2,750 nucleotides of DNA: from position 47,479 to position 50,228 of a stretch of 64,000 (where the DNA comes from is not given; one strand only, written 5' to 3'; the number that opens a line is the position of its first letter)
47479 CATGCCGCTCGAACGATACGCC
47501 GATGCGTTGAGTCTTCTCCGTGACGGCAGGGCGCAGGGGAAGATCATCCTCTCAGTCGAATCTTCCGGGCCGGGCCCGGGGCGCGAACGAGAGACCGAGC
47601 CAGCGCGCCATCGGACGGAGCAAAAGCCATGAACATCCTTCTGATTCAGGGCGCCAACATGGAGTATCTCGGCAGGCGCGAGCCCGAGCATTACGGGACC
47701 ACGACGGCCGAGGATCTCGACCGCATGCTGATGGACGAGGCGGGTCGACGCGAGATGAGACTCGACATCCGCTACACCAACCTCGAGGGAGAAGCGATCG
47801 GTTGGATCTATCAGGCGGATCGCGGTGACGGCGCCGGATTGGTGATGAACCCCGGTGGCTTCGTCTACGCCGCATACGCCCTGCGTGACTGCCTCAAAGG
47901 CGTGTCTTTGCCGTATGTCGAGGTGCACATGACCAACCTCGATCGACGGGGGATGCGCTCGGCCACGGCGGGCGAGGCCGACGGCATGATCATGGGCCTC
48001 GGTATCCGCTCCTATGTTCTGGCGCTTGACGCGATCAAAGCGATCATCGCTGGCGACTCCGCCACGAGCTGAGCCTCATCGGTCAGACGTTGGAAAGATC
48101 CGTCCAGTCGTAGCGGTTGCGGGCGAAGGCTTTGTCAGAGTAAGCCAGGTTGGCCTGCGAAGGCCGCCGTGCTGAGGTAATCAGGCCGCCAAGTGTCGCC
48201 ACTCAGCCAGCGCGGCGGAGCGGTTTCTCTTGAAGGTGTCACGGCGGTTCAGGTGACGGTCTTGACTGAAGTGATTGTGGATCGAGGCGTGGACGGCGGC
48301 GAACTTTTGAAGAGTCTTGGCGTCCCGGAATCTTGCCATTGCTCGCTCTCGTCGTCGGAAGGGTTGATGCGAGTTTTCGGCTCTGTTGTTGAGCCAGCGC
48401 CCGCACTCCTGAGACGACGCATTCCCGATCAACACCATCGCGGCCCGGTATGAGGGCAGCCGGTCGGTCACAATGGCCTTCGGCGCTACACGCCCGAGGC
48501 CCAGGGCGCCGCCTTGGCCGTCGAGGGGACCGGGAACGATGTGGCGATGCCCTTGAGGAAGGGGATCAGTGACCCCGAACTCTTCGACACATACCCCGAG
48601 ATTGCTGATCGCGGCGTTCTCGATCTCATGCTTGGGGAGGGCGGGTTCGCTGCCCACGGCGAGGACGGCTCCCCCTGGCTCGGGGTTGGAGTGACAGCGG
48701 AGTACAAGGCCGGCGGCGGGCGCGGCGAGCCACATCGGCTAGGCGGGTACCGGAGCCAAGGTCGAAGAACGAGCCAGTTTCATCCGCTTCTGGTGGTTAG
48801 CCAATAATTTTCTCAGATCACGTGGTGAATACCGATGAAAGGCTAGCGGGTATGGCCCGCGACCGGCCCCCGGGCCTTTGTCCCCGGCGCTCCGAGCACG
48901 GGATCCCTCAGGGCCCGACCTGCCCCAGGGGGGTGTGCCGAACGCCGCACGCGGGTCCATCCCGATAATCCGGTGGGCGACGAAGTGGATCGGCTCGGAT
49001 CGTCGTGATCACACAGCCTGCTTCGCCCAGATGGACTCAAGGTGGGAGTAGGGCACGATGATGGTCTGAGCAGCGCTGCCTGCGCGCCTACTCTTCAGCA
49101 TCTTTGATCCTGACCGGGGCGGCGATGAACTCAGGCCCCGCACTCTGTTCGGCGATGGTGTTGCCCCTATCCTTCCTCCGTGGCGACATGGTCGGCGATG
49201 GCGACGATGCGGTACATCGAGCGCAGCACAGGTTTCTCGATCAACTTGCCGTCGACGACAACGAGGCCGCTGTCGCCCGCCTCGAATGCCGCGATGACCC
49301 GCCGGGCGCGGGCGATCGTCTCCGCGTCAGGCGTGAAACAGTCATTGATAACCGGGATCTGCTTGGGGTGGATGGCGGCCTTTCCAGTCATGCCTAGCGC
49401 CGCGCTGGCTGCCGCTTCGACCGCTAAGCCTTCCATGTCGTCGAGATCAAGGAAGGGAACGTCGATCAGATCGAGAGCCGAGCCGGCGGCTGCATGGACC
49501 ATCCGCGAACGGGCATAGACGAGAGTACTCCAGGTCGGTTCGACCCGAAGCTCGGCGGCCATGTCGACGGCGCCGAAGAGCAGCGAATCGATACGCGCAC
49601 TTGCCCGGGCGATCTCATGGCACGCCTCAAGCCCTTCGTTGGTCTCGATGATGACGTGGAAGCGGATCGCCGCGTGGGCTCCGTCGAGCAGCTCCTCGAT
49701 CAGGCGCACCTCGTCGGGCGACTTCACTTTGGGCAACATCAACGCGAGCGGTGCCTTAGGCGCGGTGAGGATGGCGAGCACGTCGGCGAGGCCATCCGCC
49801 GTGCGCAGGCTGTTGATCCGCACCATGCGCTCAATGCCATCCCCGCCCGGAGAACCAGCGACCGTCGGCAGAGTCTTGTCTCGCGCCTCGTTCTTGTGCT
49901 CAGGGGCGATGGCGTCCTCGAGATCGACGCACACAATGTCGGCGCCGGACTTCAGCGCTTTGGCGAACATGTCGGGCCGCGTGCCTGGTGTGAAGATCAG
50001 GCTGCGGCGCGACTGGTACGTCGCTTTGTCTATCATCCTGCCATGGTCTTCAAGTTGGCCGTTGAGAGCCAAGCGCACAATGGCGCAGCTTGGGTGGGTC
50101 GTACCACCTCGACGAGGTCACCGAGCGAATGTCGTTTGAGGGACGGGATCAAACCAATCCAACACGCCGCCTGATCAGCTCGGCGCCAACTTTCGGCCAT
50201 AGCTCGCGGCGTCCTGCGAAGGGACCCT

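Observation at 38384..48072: Intact ten-gene CoA-dependent operon resembling alicyclic-acid ring cleavage but with non-canonical parts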

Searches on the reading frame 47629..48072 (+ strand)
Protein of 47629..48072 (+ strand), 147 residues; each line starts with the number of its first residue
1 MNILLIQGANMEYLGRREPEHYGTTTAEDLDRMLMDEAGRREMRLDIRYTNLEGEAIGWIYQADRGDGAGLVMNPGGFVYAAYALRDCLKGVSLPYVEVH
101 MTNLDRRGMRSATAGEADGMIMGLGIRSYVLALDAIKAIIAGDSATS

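Call 4: search_protein_families(library=pfam, proteins=[window:47629-48072:+], max_evalue=0.001)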
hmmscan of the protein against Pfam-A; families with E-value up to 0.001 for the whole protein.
window:47629-48072:+ (147 aa): 1 family
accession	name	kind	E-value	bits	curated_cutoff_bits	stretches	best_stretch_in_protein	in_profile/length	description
PF01220.24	DHquinase_II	-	6.6e-37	126.7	23.3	1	2-136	1-137/138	Dehydroquinase class II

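Call 5: search_protein_families(library=ncbifam, proteins=[window:47629-48072:+], max_evalue=0.001)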
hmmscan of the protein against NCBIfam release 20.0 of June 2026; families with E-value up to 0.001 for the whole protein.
window:47629-48072:+ (147 aa): 5 families
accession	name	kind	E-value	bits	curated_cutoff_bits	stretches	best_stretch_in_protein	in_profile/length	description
NF003807.0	PRK05395.1-4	subfamily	3.7e-38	130.4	130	1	1-138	4-143/148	type II 3-dehydroquinate dehydratase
NF003805.0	PRK05395.1-2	subfamily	1.8e-36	124.9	146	1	1-140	2-143/147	type II 3-dehydroquinate dehydratase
TIGR01088.1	aroQ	equivalog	2.2e-36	124.6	169.85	1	3-138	2-139/141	type II 3-dehydroquinate dehydratase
NF003806.0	PRK05395.1-3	subfamily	6.5e-35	119.7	171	1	2-141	4-145/149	type II 3-dehydroquinate dehydratase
NF003804.0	PRK05395.1-1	subfamily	1.4e-31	109.1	195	1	2-137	6-144/151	type II 3-dehydroquinate dehydratase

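Call 17: search_solved_structures(query=window:47629-48072:+, max_evalue=1e-10, show_alignments=2)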
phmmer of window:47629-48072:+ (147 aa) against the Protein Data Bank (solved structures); distinct sequences matched with E-value up to 1e-10: 39.
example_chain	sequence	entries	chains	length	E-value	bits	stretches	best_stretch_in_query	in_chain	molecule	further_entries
2uyg_A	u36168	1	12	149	3.8e-26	95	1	3-135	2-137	3-DEHYDROQUINATE DEHYDRATASE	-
6hsb_A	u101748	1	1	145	1.3e-25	93.3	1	2-136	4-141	3-dehydroquinate dehydratase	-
5ydb_A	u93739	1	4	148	5.7e-25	91.2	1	2-135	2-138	3-dehydroquinate dehydratase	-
4rhc_A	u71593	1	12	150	5.7e-25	91.2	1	2-135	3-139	3-dehydroquinate dehydratase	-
4rc9_A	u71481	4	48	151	5.7e-25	91.2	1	2-135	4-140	3-dehydroquinate dehydratase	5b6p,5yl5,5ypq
5yhm_A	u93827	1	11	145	6.3e-25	91.1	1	2-135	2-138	3-dehydroquinate dehydratase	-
5yhm_K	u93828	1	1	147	6.4e-25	91.1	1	2-135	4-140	3-dehydroquinate dehydratase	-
5wrf_A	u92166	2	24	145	6.6e-25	91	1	2-135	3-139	3-dehydroquinate dehydratase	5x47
4zc1_A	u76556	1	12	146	6.6e-25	91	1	2-135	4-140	3-dehydroquinate dehydratase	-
1d0i_A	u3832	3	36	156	1.2e-23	87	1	3-145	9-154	TYPE II 3-DEHYDROQUINATE HYDRATASE | 3-DEHYDROQUINATE DEHYDRATASE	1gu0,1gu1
1v1j_A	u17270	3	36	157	1.2e-23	86.9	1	3-145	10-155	3-DEHYDROQUINATE DEHYDRATASE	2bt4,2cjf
1gtz_A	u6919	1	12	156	8.2e-23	84.2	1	3-145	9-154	3-DEHYDROQUINATE DEHYDRATASE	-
6hsq_A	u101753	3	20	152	1.4e-22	83.4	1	2-135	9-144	3-dehydroquinate dehydratase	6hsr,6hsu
1uqr_A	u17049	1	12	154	1.8e-22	83.1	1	2-135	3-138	3-DEHYDROQUINATE DEHYDRATASE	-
1gqo_A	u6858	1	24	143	4.9e-22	81.7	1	3-133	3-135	DEHYDROQUINASE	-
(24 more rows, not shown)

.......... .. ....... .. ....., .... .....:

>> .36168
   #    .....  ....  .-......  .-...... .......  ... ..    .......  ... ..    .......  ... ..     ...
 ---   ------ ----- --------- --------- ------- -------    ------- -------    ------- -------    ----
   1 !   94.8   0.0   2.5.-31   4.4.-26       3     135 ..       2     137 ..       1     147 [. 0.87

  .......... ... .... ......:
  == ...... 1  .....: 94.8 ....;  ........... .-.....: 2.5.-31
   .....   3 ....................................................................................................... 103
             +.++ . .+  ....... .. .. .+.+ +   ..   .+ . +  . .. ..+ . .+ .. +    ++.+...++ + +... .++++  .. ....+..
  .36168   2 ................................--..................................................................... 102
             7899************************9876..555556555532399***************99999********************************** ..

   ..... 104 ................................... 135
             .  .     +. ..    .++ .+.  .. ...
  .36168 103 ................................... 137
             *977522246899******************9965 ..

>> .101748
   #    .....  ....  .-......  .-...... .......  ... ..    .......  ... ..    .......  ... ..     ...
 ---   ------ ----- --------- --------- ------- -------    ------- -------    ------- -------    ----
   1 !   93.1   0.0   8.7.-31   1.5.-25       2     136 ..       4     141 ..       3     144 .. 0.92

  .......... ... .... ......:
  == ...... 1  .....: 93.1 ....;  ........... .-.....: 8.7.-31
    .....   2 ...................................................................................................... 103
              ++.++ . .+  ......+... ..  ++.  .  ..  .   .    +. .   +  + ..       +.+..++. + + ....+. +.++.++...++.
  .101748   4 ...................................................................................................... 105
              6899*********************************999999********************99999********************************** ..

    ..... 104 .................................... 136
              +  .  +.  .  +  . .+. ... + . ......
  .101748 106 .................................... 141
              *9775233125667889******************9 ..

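Call 48: find_homologous_proteins(query=window:47629-48072:+, max_evalue=1e-20)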
Query window:47629-48072:+ (147 aa): 1055 proteins with E <= 1e-20 among 1136 candidates; the best 120 are listed.
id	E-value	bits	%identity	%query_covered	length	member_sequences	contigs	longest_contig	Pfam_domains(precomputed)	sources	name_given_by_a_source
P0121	4.8e-87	307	96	100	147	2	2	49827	PF01220.25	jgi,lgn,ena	-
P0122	7.0e-87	307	96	100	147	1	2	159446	PF01220.25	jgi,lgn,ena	jgi:3-dehydroquinate dehydratase-2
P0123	4.0e-86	304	95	100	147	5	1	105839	PF01220.25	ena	-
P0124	4.4e-77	275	90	94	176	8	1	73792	PF01220.25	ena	-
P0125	3.6e-59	217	69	100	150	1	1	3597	PF01220.25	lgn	-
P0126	4.1e-59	217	73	95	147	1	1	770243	PF01220.25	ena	-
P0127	1.8e-58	214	72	96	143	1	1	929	PF01220.25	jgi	jgi:3-dehydroquinate dehydratase-2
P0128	6.0e-58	213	67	100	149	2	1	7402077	PF01220.25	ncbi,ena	-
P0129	1.2e-57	212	70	96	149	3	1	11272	PF01220.25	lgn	-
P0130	1.3e-57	212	71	92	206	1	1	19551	PF01220.25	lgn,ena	-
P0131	1.8e-57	211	69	99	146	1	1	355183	PF01220.25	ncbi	-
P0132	2.1e-57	211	70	96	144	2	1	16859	PF01220.25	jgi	-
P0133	1.5e-56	208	70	99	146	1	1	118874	PF01220.25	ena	-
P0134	2.5e-56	208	65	96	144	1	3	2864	PF01220.25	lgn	-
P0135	2.7e-56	207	67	95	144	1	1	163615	PF01220.25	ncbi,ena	-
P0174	4.6e-53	197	66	93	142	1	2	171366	PF01220.25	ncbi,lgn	ncbi:MAG: type II 3-dehydroquinate dehydratase [Burkholderiaceae bacterium]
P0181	1.4e-52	195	62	100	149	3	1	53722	PF01220.25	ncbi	ncbi:MAG: type II 3-dehydroquinate dehydratase [Hyphomicrobiaceae bacterium]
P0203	1.2e-51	192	61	95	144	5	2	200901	PF01220.25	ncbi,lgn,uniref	ncbi:type II 3-dehydroquinate dehydratase [Thalassobaculum sp.]|uniref:type II 3-dehydroquinate dehy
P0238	4.6e-50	187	65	95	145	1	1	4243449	PF01220.25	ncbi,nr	ncbi:MAG: 3-dehydroquinate dehydratase [Betaproteobacteria bacterium]|nr:MAG: 3-dehydroquinate dehyd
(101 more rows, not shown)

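Call 49: find_encoding_contigs(protein=P0124, flank=10000, max_places=2)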
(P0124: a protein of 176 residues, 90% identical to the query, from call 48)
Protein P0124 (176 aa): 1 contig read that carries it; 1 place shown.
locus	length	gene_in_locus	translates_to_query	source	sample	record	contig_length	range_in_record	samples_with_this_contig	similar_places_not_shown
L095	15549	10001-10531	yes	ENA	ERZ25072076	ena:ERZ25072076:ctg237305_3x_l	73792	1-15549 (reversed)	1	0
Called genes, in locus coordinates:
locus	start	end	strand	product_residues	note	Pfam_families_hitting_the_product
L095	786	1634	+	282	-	PF02515:CoA_transf_3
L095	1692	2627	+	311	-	PF12760:Zn_ribbon_IS1595, PF12762:DDE_Tnp_IS1595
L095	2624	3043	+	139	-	PF02515:CoA_transf_3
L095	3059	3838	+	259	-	PF00378:ECH_1, PF16113:ECH_2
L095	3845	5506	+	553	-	PF00501:AMP-binding, PF13193:AMP-binding_C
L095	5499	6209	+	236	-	PF00106:adh_short, PF01370:Epimerase (weak), PF08659:KR (weak), PF13561:adh_short_C2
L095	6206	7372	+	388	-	PF02771:Acyl-CoA_dh_N, PF02770:Acyl-CoA_dh_M, PF00441:Acyl-CoA_dh_1, PF08028:Acyl-CoA_dh_2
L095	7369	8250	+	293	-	PF02737:3HCDH_N, PF00725:3HCDH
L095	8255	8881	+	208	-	PF00725:3HCDH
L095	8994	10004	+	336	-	PF08240:ADH_N, PF00107:ADH_zinc_N, PF13602:ADH_zinc_N_2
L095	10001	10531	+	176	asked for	PF01220:DHquinase_II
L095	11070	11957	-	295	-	PF13276:HTH_21, PF00665:rve, PF13683:rve_3, PF13333:rve_2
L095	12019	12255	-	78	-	PF01527:HTH_Tnp_1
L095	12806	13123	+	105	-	-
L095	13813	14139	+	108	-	PF01527:HTH_Tnp_1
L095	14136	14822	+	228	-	PF13276:HTH_21, PF00665:rve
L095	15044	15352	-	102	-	-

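Call 50: find_encoding_contigs(protein=P0238, flank=10000, max_places=2)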
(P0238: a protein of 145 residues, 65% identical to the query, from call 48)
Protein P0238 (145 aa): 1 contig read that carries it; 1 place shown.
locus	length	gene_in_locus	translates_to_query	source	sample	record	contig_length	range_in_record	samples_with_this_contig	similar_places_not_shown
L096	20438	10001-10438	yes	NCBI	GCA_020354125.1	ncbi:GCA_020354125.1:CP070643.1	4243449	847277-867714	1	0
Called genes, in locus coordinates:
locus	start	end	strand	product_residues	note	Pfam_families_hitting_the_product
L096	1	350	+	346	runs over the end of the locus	PF04392:ABC_sub_bind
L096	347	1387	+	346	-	PF04392:ABC_sub_bind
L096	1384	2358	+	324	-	PF04392:ABC_sub_bind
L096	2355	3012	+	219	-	PF04392:ABC_sub_bind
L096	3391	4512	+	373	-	-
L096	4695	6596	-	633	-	PF00211:Guanylate_cyc, PF13428:TPR_14 (faint), PF07719:TPR_2 (faint), PF14559:TPR_19 (faint)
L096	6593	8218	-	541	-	PF07969:Amidohydro_3, PF01979:Amidohydro_1 (faint)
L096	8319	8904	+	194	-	PF02515:CoA_transf_3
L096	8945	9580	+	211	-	-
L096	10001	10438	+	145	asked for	PF01220:DHquinase_II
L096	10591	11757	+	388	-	PF05230:MASE2, PF00990:GGDEF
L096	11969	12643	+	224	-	PF00106:adh_short, PF08659:KR, PF13561:adh_short_C2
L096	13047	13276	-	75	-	-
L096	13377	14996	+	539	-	PF01804:Penicil_amidase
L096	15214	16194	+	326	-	PF00389:2-Hacid_dh, PF02826:2-Hacid_dh_C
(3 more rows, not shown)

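Call 52: find_encoding_contigs(protein=P0203, flank=10000, max_places=1)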
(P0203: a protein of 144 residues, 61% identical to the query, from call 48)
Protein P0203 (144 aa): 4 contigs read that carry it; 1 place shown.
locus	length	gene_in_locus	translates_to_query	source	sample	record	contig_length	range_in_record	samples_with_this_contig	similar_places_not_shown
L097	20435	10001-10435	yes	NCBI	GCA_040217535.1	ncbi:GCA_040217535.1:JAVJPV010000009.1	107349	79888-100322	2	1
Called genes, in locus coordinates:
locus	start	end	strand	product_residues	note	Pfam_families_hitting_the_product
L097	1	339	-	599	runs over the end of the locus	PF00009:GTP_EFTU, PF03144:GTP_EFTU_D2, PF14492:EFG_III (faint), PF00679:EFG_C, PF06421:LepA_C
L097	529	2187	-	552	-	PF00355:Rieske, PF13806:Rieske_2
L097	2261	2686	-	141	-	-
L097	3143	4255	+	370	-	PF02350:Epimerase_2, PF13579:Glyco_trans_4_4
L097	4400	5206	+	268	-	PF00497:SBP_bac_3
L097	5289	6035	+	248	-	PF00528:BPD_transp_1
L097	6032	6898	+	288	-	PF00528:BPD_transp_1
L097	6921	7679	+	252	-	PF02463:SMC_N, PF00005:ABC_tran, PF13304:AAA_21 (weak)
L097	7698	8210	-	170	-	-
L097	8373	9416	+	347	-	PF01370:Epimerase, PF13460:NAD_binding_10, PF22917:PRISE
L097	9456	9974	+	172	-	PF13577:SnoaL_4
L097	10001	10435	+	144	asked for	PF01220:DHquinase_II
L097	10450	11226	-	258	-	PF00106:adh_short, PF08659:KR, PF13561:adh_short_C2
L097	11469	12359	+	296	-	PF00532:Peripla_BP_1, PF13407:Peripla_BP_4, PF13377:Peripla_BP_3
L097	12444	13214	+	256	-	PF00005:ABC_tran, PF13304:AAA_21 (faint), PF12399:BCA_ABC_TP_C (weak)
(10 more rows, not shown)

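Call 53: find_encoding_contigs(protein=P0181, flank=10000, max_places=1)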
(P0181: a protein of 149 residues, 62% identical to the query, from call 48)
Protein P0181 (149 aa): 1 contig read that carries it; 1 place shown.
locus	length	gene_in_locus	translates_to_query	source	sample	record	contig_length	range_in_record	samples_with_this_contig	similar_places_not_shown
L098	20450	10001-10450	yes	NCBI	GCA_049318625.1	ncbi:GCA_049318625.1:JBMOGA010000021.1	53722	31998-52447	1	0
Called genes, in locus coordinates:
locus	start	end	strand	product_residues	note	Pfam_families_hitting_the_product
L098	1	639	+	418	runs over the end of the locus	PF02515:CoA_transf_3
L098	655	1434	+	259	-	PF00378:ECH_1, PF16113:ECH_2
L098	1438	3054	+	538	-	PF00501:AMP-binding, PF13193:AMP-binding_C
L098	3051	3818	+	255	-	PF00378:ECH_1, PF16113:ECH_2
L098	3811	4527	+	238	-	PF00106:adh_short, PF01370:Epimerase (weak), PF13561:adh_short_C2, PF23441:SDR (weak)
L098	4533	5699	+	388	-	PF02771:Acyl-CoA_dh_N, PF02770:Acyl-CoA_dh_M, PF00441:Acyl-CoA_dh_1, PF08028:Acyl-CoA_dh_2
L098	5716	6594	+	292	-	PF02737:3HCDH_N, PF00725:3HCDH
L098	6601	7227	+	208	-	PF00725:3HCDH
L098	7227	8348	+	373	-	PF02515:CoA_transf_3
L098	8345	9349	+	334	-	PF08240:ADH_N, PF00107:ADH_zinc_N, PF13602:ADH_zinc_N_2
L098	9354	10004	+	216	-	-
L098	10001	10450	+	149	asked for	PF01220:DHquinase_II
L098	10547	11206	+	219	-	PF04367:DUF502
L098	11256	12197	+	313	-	PF00149:Metallophos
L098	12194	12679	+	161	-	PF13279:4HBT_2, PF03061:4HBT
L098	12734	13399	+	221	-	PF00484:Pro_CA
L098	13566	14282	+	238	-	PF01618:MotA_ExbB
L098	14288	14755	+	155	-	PF02472:ExbD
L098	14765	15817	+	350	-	-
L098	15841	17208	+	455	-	PF04052:TolB_N, PF26550:Tricorn_2nd (weak), PF26549:Tricorn_N (weak), PF07676:PD40, PF26550:Tricorn_2nd, PF26549:Tricorn_N, PF07676:PD40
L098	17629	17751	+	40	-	-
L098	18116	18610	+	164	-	PF00691:OmpA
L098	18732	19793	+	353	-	PF13428:TPR_14 (faint), PF07719:TPR_2 (faint), PF13174:TPR_6 (faint), PF13432:TPR_16 (weak)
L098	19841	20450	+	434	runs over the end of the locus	PF01171:ATP_bind_3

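Call 54: find_encoding_contigs(protein=P0174, flank=10000, max_places=1)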
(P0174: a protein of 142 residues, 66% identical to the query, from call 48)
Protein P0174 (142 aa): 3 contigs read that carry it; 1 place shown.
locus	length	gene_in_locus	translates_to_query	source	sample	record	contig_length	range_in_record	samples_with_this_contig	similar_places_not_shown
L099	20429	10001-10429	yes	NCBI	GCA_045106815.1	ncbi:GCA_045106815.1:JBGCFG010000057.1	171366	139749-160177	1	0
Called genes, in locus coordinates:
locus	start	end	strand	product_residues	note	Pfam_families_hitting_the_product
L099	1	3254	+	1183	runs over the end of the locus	PF04257:RecC_N, PF27451:RecC_4th, PF17946:RecC_C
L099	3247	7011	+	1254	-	PF00580:UvrD-helicase, PF13245:AAA_19, PF13361:UvrD_C, PF13538:UvrD_C_2 (faint)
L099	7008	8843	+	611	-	PF00580:UvrD-helicase (faint), PF13086:AAA_11 (faint), PF13245:AAA_19, PF13604:AAA_30, PF01443:Viral_helicase1 (faint), PF13401:AAA_22 (weak), PF13538:UvrD_C_2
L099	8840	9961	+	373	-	PF09423:PhoD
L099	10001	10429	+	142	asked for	PF01220:DHquinase_II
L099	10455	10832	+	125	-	-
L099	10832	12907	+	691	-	PF05378:Hydant_A_N, PF01968:Hydantoinase_A, PF19278:Hydant_A_C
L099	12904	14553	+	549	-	PF02538:Hydantoinase_B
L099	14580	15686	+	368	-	PF25973:BSH_CzcB, PF25954:Beta-barrel_RND_2, PF25967:RND-MFP_C, PF25975:CzcB_C (faint), PF25989:YknX_C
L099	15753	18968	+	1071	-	PF00873:ACR_tran, PF03176:MMPL (faint)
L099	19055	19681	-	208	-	-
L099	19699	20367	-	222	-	PF13795:HupE_UreJ_2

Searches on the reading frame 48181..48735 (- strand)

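Call 25: search_protein_families(library=pfam, proteins=[window:48181-48735:-], max_evalue=0.001)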
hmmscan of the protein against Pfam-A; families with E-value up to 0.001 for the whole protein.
window:48181-48735:- (184 aa): 1 family
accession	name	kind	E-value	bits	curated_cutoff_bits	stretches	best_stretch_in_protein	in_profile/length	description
PF13610.12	DDE_Tnp_IS240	-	8.1e-14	52.4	27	1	83-158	57-138/139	DDE domain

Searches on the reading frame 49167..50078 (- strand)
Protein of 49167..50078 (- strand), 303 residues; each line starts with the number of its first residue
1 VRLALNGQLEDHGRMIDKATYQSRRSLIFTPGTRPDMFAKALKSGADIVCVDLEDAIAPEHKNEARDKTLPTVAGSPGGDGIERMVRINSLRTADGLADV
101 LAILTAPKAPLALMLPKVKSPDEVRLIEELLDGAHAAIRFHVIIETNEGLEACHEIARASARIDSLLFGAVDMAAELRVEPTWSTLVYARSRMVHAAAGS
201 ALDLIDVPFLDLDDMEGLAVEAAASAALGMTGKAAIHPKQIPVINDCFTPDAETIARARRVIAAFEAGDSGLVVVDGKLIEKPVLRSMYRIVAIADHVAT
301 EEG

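Call 25: search_protein_families(library=pfam, proteins=[window:49167-50078:-], max_evalue=0.001)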
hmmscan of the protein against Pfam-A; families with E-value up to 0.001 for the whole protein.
window:49167-50078:- (303 aa): 3 families
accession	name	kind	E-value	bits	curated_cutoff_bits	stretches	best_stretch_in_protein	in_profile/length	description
PF03328.21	HpcH_HpaI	-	1.7e-33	116.2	25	1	25-238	1-221/221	HpcH/HpaI aldolase/citrate lyase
PF15617.12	C-C_Bond_Lyase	-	6.9e-11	42.3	28.4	1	215-267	235-286/320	C-C_Bond_Lyase of the TIM-Barrel fold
PF22484.2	DUF6986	-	0.00072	18.9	27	0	66-203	120-276/408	Domain of unknown function (DUF6986)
